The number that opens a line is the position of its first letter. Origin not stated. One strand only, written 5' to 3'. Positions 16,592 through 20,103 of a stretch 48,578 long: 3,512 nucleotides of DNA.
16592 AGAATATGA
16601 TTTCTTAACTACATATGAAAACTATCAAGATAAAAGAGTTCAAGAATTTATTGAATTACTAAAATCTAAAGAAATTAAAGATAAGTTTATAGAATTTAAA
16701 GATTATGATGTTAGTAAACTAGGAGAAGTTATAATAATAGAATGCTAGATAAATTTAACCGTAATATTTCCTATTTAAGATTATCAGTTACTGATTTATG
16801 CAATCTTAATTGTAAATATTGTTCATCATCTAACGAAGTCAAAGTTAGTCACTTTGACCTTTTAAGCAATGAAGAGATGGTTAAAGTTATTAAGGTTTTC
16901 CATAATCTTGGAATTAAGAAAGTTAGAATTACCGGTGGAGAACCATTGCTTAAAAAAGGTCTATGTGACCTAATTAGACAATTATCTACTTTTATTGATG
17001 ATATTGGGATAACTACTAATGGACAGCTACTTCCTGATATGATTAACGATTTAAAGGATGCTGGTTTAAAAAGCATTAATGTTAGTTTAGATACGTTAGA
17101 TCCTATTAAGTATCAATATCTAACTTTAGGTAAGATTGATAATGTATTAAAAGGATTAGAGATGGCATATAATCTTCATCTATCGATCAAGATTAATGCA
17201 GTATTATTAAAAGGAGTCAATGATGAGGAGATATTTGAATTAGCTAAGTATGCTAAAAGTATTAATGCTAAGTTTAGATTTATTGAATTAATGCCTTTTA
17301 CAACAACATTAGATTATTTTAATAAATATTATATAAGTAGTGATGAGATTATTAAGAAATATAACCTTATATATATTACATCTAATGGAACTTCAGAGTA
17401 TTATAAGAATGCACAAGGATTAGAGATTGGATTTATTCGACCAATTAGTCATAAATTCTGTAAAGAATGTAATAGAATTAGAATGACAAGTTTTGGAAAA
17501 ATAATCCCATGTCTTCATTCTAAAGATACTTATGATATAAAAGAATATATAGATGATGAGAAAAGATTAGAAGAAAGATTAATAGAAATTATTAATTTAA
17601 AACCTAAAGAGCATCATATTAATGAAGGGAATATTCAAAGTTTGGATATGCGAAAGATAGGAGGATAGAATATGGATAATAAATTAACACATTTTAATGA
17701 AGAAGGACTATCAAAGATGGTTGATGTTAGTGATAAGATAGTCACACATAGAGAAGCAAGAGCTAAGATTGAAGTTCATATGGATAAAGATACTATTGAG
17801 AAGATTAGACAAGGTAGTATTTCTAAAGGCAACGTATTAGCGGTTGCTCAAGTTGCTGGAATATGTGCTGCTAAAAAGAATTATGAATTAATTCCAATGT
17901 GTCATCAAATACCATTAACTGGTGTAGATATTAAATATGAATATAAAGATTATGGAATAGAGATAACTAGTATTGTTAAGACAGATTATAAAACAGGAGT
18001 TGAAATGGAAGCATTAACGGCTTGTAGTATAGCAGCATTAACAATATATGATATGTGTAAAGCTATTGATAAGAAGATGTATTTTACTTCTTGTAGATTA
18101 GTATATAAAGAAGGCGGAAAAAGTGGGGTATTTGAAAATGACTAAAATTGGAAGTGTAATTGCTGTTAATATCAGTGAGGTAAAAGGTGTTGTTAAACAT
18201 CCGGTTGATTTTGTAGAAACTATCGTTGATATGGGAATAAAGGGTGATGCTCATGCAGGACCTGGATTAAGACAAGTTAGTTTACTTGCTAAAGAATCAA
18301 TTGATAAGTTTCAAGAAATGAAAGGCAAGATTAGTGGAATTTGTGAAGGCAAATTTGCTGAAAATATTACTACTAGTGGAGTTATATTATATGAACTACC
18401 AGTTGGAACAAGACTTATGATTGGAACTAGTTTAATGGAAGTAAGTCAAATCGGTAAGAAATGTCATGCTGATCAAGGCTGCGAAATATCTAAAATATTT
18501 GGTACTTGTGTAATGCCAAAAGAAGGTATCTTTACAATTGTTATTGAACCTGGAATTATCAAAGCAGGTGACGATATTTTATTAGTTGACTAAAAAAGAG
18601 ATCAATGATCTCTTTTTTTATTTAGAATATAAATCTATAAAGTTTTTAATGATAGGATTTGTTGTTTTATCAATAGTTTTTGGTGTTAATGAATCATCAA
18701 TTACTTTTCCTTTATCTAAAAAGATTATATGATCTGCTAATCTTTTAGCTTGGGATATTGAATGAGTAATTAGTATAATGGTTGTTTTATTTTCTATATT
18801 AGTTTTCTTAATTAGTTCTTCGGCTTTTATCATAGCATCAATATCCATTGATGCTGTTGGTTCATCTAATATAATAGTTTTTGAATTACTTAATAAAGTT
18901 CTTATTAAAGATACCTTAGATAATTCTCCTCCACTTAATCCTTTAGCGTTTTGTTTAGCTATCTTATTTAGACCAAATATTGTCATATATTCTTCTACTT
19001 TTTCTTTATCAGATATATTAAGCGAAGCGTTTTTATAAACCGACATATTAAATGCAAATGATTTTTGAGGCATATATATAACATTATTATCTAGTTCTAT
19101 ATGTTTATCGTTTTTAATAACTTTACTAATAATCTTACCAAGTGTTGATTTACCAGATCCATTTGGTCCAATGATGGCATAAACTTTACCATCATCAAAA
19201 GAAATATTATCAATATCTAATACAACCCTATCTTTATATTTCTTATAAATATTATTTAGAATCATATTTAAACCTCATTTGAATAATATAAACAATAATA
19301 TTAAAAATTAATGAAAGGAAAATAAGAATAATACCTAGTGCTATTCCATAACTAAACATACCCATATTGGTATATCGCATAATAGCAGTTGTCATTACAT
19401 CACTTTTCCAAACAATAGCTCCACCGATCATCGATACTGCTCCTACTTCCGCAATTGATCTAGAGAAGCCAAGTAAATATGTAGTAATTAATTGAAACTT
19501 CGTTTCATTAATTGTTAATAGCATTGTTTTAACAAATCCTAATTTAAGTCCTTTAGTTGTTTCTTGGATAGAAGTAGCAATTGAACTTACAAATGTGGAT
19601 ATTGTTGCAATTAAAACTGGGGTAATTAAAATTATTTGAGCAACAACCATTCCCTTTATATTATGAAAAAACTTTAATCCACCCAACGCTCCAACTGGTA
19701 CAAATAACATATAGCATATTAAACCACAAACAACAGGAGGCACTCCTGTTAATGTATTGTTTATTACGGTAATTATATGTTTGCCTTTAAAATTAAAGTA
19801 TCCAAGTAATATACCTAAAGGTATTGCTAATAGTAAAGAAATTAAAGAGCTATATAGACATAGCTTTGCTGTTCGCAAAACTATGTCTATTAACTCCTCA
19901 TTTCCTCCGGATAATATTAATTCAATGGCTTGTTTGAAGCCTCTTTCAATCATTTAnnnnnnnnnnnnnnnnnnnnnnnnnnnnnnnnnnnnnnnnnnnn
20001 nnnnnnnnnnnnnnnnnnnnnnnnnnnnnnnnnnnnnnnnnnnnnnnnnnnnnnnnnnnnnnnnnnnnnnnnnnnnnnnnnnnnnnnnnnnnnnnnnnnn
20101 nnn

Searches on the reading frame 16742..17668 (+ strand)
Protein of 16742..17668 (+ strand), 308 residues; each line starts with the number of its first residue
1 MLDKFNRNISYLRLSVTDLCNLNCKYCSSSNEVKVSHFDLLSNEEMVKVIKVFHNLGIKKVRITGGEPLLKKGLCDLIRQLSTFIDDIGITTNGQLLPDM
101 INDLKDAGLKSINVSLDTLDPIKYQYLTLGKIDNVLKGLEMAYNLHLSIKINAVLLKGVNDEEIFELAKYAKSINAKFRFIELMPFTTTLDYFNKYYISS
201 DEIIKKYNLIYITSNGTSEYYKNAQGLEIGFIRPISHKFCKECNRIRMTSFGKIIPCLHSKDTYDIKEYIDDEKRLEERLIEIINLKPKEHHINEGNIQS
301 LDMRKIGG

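Call 41: search_protein_families(library=pfam, proteins=[window:16742-17668:+], max_evalue=0.00001)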
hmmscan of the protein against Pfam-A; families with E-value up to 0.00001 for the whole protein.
window:16742-17668:+ (308 aa): 3 families
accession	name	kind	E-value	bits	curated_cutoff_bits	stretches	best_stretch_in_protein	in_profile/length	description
PF04055.27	Radical_SAM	-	2.4e-31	109.6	29.5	1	15-170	2-165/166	Radical SAM superfamily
PF06463.18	Mob_synth_C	-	3.7e-26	92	37.4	1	177-292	2-127/128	Molybdenum Cofactor Synthesis C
PF13353.11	Fer4_12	-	4.6e-07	30.7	22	1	20-117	15-114/137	4Fe-4S single cluster domain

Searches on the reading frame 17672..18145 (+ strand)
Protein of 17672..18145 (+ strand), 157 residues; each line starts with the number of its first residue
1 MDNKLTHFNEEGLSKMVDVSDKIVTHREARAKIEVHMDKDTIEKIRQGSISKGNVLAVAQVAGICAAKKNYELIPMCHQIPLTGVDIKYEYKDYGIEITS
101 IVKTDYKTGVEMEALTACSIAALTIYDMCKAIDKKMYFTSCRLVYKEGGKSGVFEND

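Call 41: search_protein_families(library=pfam, proteins=[window:17672-18145:+], max_evalue=0.00001)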
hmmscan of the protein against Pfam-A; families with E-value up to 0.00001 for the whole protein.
window:17672-18145:+ (157 aa): 1 family
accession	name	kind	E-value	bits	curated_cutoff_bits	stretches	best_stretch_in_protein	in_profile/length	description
PF01967.27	MoaC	-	2e-53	180.5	27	1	16-149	1-136/136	MoaC family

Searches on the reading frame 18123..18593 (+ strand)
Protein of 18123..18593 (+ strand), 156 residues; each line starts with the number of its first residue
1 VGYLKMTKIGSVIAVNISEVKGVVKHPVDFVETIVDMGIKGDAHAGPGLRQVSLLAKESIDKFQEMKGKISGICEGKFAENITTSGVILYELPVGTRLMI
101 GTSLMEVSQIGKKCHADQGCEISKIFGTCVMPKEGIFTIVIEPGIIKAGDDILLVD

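Call 41: search_protein_families(library=pfam, proteins=[window:18123-18593:+], max_evalue=0.00001)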
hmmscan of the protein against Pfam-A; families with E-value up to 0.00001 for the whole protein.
window:18123-18593:+ (156 aa): 1 family
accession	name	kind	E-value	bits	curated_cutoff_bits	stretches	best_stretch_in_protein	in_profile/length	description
PF03473.23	MOSC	-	6e-09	36.4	22.7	1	46-152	6-119/120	MOSC domain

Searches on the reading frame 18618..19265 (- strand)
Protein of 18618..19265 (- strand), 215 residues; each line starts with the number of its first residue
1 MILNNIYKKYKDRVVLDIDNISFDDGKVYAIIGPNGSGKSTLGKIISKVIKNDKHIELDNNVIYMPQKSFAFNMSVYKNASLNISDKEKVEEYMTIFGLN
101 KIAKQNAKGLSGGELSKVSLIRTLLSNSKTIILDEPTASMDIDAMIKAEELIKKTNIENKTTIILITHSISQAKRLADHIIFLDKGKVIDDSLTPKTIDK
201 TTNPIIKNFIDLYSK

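Call 3: search_protein_families(library=pfam, proteins=[window:18618-19265:-], max_evalue=0.01)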
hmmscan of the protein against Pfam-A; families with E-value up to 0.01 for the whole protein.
window:18618-19265:- (215 aa): 10 families
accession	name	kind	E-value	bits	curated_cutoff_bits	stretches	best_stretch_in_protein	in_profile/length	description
PF00005.33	ABC_tran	-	2.2e-22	80.6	25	1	20-138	5-137/137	ABC transporter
PF13304.12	AAA_21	-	1.2e-10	42.4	27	2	28-66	1-45/304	AAA domain, putative AbiEii toxin, Type IV TA system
PF13166.12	AAA_13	-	8.7e-07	28.5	36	1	30-85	20-76/713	AAA domain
PF02463.25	SMC_N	-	3.4e-05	23.8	40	1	26-47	24-45/220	RecF/RecN/SMC N terminal domain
PF13175.12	AAA_15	-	6.4e-05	23.2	32.1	1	7-192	11-142/374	AAA ATPase domain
PF13476.12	AAA_23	-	9.4e-05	23.6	27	1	20-187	14-142/201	AAA domain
PF13555.12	AAA_29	-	0.00017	21.7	27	1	20-42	16-38/61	P-loop containing region of AAA domain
PF13173.12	AAA_14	-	0.0016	18.9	27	0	26-77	2-40/129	AAA domain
PF03029.23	ATP_bind_1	-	0.0066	16.7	27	0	31-59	1-33/240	Conserved hypothetical ATP binding protein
PF01637.24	ATPase_2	-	0.0066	16.7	33.2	0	26-140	20-123/225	ATPase domain predominantly from Archaea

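Call 4: search_protein_families(library=ncbifam, proteins=[window:18618-19265:-], max_evalue=0.01)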
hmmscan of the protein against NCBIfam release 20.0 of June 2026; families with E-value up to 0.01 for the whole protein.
window:18618-19265:- (215 aa): 192 families (the best 25 are shown)
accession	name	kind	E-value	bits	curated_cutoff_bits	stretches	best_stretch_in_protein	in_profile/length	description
NF000355.4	ribo_prot_ABC_F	equivalog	1.6e-30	106.4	380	1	3-188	5-192/499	ribosomal protection-like ABC-F family protein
NF010068.0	PRK13548.1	equivalog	4.9e-30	104.5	261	2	74-197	102-230/261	heme ABC transporter ATP-binding protein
NF008409.0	PRK11231.1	equivalog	2.2e-29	102.6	375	2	81-198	110-225/255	Fe(3+) dicitrate ABC transporter ATP-binding protein FecE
TIGR03873.1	F420-0_ABC_ATP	hypoth_equivalog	8e-29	100.7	372.4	2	85-190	113-217/256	putative F420-0 ABC transporter ATP-binding protein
TIGR04521.1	ECF_ATPase_2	equivalog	3.2e-28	98.6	330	2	87-198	121-233/279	energy-coupling factor transporter ATPase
TIGR00972.1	3a0107s01c2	equivalog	4.6e-28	98.2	343.2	1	4-210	5-243/248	phosphate ABC transporter ATP-binding protein PstB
TIGR02315.1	ABC_phnC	equivalog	6e-28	97.9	266.1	2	84-199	120-235/243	phosphonate ABC transporter ATP-binding protein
TIGR00968.1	3a0106s01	subfamily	8.2e-28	97.5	342.75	2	68-211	91-232/237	sulfate ABC transporter ATP-binding protein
TIGR04520.1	ECF_ATPase_1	equivalog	9.1e-28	97.4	315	2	87-204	114-229/269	energy-coupling factor transporter ATPase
TIGR03608.1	L_ocin_972_ABC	subfamily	2.5e-27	95.7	254.85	2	72-182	95-205/206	putative bacteriocin export ABC transporter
NF009945.0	PRK13409.1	equivalog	4.1e-27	95.1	469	1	4-208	345-554/592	ribosome biogenesis/translation initiation ATPase RLI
TIGR01188.1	drrA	subfamily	6.6e-27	94.6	312.45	2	86-191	101-205/302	daunorubicin resistance ABC transporter, ATP-binding protein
NF007863.0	PRK10575.1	equivalog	1.3e-26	93.4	433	2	83-192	121-230/265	Fe3+-hydroxamate ABC transporter ATP-binding protein FhuC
NF040873.1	AztA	equivalog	1.2e-25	90.3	220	1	10-180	2-188/191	zinc ABC transporter ATP-binding protein AztA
NF007027.0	PRK09493.1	equivalog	2.7e-25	89.1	379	2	86-211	113-237/240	glutamine ABC transporter ATP-binding protein GlnQ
NF041774.1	tung_ATPbind_TupC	equivalog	1.8e-23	83.1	400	1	1-190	1-209/319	tungstate ABC transporter ATP-binding protein TupC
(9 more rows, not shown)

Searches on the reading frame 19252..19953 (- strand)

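Call 3: search_protein_families(library=pfam, proteins=[window:19252-19953:-], max_evalue=0.01)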
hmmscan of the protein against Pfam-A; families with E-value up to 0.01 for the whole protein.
window:19252-19953:- (233 aa): 1 family
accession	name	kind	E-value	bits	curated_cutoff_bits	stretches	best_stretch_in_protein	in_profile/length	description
PF00528.27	BPD_transp_1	-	3.9e-11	43.4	26.4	1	43-229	1-183/184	Binding-protein-dependent transport system inner membrane component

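Call 4: search_protein_families(library=ncbifam, proteins=[window:19252-19953:-], max_evalue=0.01)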
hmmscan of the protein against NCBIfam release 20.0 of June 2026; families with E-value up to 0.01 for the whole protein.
window:19252-19953:- (233 aa): 13 families
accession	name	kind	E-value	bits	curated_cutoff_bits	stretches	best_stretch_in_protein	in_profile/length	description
NF038017.1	ABC_perm1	subfamily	4e-43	147.5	100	1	30-211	3-184/184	ABC transporter permease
NF041773.1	tung_perm_TupB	equivalog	3.9e-37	128.3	320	1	4-225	6-226/230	tungstate ABC transporter permease TupB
TIGR02141.1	modB_ABC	equivalog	1.3e-16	60.8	182.6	1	30-226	5-207/208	molybdate ABC transporter permease subunit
TIGR00969.1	3a0106s02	subfamily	9.1e-16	58.1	240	1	17-227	55-272/272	sulfate ABC transporter permease subunit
NF040839.1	tungstate_WtpB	equivalog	4.1e-14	52.8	340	1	18-225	39-248/251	tungstate ABC transporter permease WtpB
TIGR01581.1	Mo_ABC_porter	hypoth_equivalog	4.8e-13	49.1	210.3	1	12-215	13-220/225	ABC transporter permease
TIGR02140.1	permease_CysW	equivalog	6.4e-12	45.5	329.1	1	37-227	61-258/261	sulfate ABC transporter permease subunit CysW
NF008208.0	PRK10971.1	equivalog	2.6e-11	43.5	415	1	34-229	65-271/277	sulfate/thiosulfate ABC transporter permease CysT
NF006939.0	PRK09421.1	equivalog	2.5e-10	40.2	262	1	20-224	7-220/230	molybdate ABC transporter permease subunit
TIGR02139.1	permease_CysT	equivalog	2.9e-10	40.2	246.1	1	26-228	49-262/265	sulfate ABC transporter permease subunit CysT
TIGR02138.1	phosphate_pstC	equivalog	5.6e-09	35.4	196.45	1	33-228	70-295/296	phosphate ABC transporter permease subunit PstC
NF008620.0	PRK11602.1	equivalog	7.5e-08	31.9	442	1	19-211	60-263/291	sulfate/thiosulfate ABC transporter permease CysW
NF007047.0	PRK09500.1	equivalog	0.00015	21.4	326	1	18-225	53-252/257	spermidine/putrescine ABC transporter permease PotC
